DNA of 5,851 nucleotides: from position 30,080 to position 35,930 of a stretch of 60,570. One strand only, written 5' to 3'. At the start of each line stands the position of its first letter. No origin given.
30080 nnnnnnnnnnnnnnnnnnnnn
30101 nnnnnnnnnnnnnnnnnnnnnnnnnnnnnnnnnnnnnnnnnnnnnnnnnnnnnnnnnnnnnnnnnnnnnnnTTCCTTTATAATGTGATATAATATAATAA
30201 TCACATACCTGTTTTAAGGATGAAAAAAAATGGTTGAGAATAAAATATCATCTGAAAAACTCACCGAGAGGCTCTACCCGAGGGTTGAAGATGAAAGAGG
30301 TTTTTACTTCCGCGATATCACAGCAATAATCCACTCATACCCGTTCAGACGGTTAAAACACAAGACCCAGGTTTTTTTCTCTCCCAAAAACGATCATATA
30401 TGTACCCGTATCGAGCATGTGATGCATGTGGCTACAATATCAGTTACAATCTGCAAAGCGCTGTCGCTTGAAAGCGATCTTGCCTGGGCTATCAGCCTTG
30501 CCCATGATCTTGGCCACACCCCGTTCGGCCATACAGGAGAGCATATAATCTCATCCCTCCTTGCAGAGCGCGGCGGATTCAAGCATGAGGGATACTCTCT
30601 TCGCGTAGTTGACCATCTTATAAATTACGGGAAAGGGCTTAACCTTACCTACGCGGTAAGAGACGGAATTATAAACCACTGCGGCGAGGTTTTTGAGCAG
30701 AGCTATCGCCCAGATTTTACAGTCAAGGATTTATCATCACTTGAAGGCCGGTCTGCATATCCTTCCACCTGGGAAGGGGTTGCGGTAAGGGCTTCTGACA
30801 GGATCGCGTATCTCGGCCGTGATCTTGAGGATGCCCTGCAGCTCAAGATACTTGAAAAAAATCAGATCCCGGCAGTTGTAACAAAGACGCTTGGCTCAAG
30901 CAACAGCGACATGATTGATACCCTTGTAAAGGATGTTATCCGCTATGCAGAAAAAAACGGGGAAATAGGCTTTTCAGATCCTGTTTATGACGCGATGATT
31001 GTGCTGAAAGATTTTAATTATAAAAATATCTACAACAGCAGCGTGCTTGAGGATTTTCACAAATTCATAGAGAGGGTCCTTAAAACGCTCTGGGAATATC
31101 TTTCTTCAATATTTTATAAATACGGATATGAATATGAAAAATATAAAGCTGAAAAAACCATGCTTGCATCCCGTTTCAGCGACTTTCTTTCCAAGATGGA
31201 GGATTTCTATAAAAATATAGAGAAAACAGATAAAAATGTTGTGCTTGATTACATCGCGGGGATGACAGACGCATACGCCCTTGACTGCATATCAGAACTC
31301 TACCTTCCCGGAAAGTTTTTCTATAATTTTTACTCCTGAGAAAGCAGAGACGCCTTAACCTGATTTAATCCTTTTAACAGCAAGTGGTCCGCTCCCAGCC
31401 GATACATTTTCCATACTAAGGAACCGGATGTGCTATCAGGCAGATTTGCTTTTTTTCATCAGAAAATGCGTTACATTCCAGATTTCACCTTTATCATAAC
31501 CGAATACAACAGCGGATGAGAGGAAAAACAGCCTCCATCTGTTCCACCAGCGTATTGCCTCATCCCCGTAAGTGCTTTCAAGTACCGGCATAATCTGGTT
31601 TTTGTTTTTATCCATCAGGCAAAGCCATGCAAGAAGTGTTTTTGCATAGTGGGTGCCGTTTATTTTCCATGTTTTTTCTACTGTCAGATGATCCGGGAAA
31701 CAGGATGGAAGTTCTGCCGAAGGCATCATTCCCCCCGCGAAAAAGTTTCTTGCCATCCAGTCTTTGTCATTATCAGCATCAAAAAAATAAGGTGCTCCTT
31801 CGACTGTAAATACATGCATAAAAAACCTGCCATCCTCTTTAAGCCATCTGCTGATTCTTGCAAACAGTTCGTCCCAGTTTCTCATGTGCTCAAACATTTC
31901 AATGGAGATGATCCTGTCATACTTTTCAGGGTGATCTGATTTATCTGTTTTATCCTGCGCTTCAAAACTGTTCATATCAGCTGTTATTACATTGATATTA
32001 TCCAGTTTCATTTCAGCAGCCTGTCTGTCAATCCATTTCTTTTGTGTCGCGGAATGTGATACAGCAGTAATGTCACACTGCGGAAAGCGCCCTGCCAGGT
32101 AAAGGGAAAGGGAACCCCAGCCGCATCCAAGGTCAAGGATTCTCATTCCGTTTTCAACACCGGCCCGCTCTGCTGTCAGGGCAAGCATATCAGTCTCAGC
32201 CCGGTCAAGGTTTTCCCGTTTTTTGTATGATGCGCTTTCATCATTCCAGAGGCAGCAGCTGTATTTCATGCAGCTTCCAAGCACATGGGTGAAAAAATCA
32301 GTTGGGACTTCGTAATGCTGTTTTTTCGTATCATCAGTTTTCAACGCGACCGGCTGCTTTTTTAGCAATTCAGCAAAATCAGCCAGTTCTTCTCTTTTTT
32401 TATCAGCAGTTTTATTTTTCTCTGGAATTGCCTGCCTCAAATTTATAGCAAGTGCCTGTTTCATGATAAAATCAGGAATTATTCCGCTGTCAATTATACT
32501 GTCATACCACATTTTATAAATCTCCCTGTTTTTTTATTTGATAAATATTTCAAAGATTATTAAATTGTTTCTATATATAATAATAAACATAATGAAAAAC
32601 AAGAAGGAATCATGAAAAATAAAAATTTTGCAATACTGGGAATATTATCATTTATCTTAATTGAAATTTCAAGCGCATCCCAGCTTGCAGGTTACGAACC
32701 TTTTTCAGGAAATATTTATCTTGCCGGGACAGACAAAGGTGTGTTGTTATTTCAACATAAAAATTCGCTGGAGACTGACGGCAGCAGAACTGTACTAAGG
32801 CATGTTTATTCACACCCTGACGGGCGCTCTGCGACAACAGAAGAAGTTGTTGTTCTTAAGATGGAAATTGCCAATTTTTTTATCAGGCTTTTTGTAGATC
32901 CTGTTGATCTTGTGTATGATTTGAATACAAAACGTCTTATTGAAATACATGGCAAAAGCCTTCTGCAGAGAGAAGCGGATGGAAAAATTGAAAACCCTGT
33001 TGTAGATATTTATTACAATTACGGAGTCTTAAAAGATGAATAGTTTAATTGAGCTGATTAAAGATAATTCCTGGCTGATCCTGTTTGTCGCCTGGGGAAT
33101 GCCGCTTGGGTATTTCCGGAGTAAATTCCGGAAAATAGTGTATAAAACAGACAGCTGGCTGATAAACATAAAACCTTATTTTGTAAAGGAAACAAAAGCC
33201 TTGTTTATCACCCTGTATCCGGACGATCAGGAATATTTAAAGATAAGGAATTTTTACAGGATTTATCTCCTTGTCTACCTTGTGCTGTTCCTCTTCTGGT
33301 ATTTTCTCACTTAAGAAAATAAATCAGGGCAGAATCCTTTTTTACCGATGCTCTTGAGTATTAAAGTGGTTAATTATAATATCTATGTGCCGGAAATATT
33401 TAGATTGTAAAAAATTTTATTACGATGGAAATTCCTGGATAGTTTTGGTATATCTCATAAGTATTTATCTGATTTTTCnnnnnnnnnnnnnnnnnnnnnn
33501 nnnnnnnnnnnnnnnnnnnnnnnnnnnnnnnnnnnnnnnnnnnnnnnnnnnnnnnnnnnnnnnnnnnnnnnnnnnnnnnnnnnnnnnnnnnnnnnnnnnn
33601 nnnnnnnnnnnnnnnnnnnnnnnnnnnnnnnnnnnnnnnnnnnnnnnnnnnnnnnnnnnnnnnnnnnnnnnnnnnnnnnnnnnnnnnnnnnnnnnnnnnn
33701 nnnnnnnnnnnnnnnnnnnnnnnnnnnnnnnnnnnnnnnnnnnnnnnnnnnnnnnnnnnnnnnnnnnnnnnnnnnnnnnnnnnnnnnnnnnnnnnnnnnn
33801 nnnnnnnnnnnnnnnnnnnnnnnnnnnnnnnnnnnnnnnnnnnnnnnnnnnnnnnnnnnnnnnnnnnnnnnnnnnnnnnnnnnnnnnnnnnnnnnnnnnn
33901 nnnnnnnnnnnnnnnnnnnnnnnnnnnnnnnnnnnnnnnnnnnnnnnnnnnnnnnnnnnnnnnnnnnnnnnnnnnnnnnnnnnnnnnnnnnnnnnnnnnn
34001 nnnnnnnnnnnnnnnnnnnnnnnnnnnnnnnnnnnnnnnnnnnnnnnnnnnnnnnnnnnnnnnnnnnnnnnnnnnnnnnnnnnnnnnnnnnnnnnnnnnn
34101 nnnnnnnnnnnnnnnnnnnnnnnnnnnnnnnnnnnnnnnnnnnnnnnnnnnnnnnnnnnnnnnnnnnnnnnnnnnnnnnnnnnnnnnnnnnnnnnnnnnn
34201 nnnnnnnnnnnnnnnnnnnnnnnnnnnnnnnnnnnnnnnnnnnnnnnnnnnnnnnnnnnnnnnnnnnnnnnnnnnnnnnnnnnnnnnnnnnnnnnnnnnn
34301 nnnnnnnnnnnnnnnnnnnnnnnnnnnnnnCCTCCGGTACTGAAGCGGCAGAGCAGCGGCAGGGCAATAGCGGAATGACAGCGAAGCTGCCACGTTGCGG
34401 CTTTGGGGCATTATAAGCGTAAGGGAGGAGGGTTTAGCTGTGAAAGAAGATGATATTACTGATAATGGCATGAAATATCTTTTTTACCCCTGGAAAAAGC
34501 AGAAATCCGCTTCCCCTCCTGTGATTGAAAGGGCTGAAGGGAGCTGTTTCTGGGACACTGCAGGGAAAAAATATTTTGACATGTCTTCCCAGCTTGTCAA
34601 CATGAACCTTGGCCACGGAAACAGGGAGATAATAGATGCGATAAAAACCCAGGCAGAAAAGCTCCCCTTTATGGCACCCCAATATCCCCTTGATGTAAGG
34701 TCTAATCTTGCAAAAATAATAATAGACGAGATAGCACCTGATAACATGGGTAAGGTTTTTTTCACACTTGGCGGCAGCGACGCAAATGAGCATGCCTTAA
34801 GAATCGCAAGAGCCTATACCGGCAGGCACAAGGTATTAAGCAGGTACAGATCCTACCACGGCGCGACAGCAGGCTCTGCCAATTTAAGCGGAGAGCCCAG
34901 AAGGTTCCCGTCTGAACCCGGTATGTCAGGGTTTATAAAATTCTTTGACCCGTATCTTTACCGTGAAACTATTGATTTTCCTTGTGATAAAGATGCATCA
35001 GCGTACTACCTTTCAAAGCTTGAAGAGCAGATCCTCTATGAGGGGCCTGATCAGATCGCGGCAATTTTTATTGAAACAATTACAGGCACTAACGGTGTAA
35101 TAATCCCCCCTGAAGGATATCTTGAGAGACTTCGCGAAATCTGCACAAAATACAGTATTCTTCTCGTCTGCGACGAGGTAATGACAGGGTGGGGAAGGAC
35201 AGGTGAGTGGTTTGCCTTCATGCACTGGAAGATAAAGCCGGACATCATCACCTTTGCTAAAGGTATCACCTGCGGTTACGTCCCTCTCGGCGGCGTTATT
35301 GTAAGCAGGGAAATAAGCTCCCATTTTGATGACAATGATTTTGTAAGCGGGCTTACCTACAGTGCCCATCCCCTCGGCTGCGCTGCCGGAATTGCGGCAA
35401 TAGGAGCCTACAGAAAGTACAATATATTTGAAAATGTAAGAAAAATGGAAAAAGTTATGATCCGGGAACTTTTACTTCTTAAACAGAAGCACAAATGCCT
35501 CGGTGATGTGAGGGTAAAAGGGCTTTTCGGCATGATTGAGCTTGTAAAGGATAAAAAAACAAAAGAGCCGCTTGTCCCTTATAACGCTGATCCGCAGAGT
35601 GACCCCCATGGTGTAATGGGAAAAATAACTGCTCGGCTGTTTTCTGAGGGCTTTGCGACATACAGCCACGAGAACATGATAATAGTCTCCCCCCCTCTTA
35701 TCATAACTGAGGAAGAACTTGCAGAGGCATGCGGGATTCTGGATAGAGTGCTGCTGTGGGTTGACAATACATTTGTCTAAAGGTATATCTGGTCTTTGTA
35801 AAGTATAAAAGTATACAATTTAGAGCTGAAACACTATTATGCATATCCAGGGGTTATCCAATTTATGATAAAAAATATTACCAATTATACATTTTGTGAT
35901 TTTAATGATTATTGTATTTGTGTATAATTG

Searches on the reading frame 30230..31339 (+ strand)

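Call 43: search_protein_families(library=pfam, proteins=[window:30230-31339:+], max_evalue=0.00001)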
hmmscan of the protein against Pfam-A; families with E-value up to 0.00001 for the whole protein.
window:30230-31339:+ (369 aa): 2 families
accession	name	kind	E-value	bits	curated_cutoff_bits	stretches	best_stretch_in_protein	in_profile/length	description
PF13286.11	HD_assoc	-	4.6e-11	43.5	22.2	1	246-353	1-88/91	Phosphohydrolase-associated domain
PF01966.28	HD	-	8.8e-09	36.1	22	1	60-127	1-66/116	HD domain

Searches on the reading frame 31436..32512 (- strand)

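Call 43: search_protein_families(library=pfam, proteins=[window:31436-32512:-], max_evalue=0.00001)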
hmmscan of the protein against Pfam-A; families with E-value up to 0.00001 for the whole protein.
window:31436-32512:- (358 aa): 9 families
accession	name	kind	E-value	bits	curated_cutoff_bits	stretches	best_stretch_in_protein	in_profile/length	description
PF02353.26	CMAS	-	3.2e-39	135.3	27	1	62-339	9-265/273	Mycolic acid cyclopropane synthetase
PF13489.12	Methyltransf_23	-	8.3e-17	61.8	27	1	112-247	12-124/164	Methyltransferase domain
PF13649.12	Methyltransf_25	-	1.9e-14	54.5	27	1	125-228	1-97/97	Methyltransferase domain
PF13847.12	Methyltransf_31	-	3.7e-13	49.8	27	1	121-236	3-113/145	Methyltransferase domain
PF08241.18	Methyltransf_11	-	3.4e-12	47.3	21.2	1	126-231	1-94/95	Methyltransferase domain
PF08242.18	Methyltransf_12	-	5.8e-12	46.6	30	1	126-230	1-98/98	Methyltransferase domain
PF05175.20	MTS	-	1.4e-07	31.8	23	1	117-189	30-99/170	Methyltransferase small domain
PF03848.20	TehB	-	1.8e-06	27.9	20.4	1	115-190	24-97/193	Tellurite resistance protein TehB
PF06080.18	DUF938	-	7.8e-06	26.2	27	0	121-232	25-137/202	Protein of unknown function (DUF938)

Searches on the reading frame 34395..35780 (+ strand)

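Call 42: search_protein_families(library=pfam, proteins=[window:34395-35780:+], max_evalue=0.00001)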
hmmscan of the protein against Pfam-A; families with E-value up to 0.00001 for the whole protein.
window:34395-35780:+ (461 aa): 1 family
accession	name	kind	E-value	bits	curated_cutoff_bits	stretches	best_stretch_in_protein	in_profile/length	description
PF00202.27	Aminotran_3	-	2.2e-83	280.7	30.5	1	41-453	10-403/403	Aminotransferase class-III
